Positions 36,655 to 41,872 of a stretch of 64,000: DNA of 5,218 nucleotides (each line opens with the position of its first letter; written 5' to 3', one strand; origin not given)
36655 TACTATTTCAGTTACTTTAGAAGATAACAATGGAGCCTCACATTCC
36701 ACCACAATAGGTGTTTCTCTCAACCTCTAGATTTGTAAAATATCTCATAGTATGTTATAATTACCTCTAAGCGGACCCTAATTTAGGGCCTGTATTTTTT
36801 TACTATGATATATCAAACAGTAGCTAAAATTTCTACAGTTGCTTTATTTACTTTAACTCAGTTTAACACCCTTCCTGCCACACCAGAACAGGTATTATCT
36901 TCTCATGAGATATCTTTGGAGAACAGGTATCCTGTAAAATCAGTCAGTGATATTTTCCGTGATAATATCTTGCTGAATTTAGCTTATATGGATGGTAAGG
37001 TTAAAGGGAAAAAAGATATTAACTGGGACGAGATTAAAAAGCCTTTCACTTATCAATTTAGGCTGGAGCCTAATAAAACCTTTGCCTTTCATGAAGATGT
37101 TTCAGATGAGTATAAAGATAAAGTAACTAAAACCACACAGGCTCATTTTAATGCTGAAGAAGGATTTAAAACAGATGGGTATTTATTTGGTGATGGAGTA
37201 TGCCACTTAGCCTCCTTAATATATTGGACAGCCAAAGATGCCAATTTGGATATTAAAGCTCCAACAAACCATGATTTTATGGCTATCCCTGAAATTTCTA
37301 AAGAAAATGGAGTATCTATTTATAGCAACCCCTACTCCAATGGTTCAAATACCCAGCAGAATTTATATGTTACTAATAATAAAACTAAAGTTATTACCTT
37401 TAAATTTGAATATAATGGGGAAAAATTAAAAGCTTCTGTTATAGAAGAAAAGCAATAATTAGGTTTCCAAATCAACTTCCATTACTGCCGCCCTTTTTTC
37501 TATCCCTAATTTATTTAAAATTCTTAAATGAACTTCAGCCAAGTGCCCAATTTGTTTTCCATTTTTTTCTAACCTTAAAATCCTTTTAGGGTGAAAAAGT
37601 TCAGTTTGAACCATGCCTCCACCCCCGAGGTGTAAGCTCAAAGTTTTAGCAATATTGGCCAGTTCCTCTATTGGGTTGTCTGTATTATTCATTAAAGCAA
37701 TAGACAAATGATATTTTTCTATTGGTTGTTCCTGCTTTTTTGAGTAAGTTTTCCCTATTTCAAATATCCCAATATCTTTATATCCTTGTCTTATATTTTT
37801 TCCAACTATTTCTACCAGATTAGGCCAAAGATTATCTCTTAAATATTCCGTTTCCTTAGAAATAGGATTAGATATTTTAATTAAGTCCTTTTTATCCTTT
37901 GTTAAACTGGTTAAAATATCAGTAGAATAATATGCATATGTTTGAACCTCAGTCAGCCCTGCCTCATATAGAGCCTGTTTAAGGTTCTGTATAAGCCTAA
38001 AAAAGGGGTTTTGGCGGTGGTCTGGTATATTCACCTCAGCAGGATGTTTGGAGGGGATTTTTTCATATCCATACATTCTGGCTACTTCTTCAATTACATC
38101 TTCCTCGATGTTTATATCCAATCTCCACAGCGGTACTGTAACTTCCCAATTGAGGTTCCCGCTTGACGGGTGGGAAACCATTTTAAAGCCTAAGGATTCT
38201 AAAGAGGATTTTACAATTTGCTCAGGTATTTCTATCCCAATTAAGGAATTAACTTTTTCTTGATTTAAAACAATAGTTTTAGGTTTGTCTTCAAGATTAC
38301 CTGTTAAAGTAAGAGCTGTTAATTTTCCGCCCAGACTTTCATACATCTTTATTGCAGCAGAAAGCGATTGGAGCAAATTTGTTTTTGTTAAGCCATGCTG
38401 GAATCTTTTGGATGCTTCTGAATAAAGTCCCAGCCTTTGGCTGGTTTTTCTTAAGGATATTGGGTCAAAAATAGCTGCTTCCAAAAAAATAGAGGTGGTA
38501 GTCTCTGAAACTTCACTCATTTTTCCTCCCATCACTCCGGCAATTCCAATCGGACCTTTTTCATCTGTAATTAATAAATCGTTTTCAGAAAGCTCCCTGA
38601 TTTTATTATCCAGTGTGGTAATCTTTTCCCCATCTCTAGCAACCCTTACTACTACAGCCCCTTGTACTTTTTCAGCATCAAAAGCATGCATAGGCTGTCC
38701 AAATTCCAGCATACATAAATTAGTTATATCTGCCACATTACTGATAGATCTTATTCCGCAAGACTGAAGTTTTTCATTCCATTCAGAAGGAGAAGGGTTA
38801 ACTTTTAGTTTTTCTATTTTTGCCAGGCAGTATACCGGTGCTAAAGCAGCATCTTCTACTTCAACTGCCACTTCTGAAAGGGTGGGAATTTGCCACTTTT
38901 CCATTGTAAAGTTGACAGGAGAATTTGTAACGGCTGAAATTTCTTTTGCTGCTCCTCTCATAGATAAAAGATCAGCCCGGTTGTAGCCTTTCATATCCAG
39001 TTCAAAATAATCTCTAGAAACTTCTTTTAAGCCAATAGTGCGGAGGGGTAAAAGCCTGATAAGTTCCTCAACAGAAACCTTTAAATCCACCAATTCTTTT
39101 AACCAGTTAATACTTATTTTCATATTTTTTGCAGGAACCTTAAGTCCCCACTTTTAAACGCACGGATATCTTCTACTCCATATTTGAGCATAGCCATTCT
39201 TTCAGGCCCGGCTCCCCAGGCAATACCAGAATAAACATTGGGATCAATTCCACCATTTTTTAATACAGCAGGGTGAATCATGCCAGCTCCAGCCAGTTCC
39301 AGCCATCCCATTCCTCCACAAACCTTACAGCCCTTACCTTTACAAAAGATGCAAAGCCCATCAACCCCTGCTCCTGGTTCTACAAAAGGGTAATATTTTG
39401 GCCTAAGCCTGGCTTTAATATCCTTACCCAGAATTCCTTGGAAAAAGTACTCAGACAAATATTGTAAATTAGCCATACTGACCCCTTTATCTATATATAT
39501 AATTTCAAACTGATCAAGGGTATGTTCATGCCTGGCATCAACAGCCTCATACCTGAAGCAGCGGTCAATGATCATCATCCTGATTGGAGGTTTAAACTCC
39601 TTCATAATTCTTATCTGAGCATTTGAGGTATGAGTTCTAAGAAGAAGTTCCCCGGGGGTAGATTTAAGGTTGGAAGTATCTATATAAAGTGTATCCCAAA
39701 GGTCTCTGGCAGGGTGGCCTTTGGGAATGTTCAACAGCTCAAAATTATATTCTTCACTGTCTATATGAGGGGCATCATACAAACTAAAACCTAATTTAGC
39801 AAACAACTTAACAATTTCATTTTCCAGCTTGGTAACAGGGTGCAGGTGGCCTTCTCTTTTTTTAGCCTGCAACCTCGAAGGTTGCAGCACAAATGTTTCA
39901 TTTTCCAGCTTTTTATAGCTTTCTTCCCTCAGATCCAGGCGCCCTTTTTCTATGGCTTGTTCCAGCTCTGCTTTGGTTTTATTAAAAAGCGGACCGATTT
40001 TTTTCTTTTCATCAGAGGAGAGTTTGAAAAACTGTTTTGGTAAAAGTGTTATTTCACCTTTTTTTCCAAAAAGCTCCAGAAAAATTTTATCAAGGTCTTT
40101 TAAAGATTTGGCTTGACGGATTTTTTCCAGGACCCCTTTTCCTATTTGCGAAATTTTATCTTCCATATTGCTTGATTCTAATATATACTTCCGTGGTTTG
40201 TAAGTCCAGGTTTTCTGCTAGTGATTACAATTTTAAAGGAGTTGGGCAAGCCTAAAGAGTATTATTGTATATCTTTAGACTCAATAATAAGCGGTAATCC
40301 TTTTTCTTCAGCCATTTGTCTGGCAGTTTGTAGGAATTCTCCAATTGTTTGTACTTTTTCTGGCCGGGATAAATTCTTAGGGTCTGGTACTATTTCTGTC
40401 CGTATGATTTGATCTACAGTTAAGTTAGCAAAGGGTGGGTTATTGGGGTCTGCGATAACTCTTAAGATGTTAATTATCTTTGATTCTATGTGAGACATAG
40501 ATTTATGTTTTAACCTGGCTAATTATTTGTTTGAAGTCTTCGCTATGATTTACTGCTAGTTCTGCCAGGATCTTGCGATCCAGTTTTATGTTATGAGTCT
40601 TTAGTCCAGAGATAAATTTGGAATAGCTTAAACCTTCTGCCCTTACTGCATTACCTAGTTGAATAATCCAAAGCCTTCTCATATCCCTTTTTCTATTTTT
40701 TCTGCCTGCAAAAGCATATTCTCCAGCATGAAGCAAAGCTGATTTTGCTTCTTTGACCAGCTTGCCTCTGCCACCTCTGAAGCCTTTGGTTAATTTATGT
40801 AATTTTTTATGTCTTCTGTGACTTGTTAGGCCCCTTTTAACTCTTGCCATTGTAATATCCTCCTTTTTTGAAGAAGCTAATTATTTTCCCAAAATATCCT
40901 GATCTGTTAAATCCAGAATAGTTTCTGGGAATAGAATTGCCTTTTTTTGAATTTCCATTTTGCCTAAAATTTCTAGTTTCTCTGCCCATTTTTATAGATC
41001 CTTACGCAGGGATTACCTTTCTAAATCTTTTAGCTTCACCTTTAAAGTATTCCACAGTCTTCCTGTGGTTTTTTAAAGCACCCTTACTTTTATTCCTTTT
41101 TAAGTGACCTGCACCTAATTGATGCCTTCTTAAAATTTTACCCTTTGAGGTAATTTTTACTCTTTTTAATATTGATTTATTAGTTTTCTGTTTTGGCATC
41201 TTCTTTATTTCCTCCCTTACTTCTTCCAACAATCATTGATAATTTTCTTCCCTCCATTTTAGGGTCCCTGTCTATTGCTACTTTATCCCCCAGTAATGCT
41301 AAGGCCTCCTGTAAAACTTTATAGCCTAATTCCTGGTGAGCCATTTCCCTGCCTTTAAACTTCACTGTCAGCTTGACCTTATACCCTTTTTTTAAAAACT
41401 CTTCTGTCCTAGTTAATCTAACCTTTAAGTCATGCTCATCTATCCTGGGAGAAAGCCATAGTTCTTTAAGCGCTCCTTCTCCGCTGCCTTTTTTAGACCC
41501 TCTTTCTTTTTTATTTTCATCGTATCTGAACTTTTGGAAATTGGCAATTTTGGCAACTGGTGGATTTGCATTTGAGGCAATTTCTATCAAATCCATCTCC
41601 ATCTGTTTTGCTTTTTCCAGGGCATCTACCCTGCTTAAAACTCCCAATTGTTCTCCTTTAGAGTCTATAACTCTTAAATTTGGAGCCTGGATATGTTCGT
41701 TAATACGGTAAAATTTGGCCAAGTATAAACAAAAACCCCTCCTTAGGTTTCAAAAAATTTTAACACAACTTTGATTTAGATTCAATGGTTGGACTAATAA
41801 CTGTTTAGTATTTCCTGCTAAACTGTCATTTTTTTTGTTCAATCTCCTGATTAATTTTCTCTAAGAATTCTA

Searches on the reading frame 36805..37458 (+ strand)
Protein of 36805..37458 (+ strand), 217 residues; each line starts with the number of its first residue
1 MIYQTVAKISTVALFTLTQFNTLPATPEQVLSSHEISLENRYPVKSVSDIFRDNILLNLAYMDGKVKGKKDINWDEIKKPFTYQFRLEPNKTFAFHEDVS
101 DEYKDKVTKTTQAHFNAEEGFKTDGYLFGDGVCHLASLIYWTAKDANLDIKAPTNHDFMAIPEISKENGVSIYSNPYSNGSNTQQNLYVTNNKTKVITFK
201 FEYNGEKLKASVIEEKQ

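Call 95: search_protein_families(library=pfam, proteins=[window:36805-37458:+], max_evalue=0.0001)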
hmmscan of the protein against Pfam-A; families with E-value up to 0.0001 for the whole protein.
window:36805-37458:+ (217 aa): 1 family
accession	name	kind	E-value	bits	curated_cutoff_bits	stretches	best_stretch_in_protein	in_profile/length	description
PF04294.18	VanW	-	8.1e-08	32.3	27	1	87-212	18-129/130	VanW like protein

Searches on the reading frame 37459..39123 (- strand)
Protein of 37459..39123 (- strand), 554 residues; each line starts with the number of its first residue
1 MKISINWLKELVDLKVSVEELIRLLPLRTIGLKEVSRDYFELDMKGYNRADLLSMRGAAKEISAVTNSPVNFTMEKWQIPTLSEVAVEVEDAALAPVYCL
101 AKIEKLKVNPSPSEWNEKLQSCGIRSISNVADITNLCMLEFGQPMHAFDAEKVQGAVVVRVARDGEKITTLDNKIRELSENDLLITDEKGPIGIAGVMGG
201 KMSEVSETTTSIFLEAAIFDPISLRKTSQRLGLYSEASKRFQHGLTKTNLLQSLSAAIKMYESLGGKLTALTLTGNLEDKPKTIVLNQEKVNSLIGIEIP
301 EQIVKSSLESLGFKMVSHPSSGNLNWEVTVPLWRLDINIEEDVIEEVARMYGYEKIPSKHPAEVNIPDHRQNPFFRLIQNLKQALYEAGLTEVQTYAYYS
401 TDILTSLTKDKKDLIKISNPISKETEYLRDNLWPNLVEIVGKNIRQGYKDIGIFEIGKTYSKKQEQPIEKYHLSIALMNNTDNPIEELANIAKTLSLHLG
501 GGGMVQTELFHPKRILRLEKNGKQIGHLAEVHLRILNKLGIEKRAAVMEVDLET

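Call 95: search_protein_families(library=pfam, proteins=[window:37459-39123:-], max_evalue=0.0001)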
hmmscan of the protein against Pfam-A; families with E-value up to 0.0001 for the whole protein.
window:37459-39123:- (554 aa): 3 families
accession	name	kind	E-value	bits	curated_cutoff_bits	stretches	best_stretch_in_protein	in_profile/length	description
PF03483.22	B3_4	-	3.6e-58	196.5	29.3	1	95-265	2-173/174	B3/4 domain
PF17759.6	tRNA_synthFbeta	-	2.1e-36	125.9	22.4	1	363-552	7-214/214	Phenylalanyl tRNA synthetase beta chain CLM domain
PF03484.21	B5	-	1.6e-22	79.9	28.6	1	284-353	1-67/67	tRNA synthetase B5 domain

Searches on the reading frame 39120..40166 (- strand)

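Call 95: search_protein_families(library=pfam, proteins=[window:39120-40166:-], max_evalue=0.0001)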
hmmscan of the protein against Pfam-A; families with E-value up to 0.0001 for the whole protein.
window:39120-40166:- (348 aa): 2 families
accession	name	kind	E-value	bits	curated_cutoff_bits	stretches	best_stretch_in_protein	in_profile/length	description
PF01409.25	tRNA-synt_2d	-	2.8e-80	269.8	19.8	1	101-347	9-245/246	tRNA synthetases class II core domain (F)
PF02912.23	Phe_tRNA-synt_N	-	1.9e-13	50.6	22.3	1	20-83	1-64/69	Aminoacyl tRNA synthetase class II, N-terminal domain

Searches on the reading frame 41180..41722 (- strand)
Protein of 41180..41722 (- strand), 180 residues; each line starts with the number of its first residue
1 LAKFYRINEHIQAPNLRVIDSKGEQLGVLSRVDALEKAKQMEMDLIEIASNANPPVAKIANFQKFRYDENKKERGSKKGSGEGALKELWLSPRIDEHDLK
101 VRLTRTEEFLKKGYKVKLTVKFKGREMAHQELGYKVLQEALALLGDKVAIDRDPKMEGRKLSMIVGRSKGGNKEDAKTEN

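Call 95: search_protein_families(library=pfam, proteins=[window:41180-41722:-], max_evalue=0.0001)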
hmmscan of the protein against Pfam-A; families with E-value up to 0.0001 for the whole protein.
window:41180-41722:- (180 aa): 2 families
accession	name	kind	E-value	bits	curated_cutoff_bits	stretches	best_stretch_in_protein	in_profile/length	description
PF00707.27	IF3_C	-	4.8e-28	97.4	34.8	1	85-166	3-84/86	Translation initiation factor IF-3, C-terminal domain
PF05198.21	IF3_N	-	3.8e-26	91.5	26.9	1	7-74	1-68/70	Translation initiation factor IF-3, N-terminal domain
